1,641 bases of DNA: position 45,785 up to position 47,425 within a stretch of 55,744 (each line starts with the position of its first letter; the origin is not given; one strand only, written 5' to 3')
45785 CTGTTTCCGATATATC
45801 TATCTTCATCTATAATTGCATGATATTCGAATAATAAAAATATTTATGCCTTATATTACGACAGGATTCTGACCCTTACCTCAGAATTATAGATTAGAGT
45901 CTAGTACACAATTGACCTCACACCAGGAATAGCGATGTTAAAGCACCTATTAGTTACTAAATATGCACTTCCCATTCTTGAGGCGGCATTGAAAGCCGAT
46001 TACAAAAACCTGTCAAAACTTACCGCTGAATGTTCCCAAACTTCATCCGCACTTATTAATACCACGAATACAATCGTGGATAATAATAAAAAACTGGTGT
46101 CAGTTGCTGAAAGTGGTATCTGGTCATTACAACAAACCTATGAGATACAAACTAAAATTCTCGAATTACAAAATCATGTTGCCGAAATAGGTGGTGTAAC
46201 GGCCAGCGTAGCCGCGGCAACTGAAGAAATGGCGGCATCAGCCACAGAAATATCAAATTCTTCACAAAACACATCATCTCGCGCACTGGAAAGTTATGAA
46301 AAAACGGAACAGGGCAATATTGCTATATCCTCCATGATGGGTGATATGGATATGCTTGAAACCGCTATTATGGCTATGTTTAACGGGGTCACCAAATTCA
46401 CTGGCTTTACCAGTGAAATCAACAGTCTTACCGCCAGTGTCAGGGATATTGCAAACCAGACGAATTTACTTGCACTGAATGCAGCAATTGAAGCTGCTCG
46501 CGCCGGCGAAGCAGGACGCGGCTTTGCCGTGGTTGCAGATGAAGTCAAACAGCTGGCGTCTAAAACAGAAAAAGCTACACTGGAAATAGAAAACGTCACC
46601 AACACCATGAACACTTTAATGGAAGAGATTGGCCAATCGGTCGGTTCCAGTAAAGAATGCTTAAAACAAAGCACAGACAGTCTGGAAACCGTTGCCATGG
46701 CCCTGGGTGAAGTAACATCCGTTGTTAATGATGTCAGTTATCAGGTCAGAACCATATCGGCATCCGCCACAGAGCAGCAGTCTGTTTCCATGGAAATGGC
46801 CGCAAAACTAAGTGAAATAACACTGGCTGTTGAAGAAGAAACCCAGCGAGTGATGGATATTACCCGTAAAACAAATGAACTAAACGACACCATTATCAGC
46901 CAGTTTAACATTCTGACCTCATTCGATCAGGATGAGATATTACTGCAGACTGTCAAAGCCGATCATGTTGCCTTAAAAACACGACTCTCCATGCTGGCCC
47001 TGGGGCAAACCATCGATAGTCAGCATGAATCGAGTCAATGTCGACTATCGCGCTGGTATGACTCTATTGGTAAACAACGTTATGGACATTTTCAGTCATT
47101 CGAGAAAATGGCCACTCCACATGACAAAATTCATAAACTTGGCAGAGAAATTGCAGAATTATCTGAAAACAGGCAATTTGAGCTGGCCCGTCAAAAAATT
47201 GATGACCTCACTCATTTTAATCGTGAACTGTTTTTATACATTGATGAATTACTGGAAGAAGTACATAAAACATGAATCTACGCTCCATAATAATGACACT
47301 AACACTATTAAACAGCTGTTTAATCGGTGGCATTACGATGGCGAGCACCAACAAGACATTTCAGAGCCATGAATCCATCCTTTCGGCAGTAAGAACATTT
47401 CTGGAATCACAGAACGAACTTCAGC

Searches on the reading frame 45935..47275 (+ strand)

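Call 76: search_protein_families(library=pfam, proteins=[window:45935-47275:+], max_evalue=0.00001)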
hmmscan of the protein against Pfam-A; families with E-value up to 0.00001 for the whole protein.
window:45935-47275:+ (446 aa): 2 families
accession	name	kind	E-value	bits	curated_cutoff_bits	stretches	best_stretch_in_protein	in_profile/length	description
PF00015.26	MCPsignal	-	1.8e-35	122.8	34.6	1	117-295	4-168/172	Methyl-accepting chemotaxis protein (MCP) signalling domain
PF13682.11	CZB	-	2.2e-11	44.4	29.4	1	344-406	1-63/64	Chemoreceptor zinc-binding domain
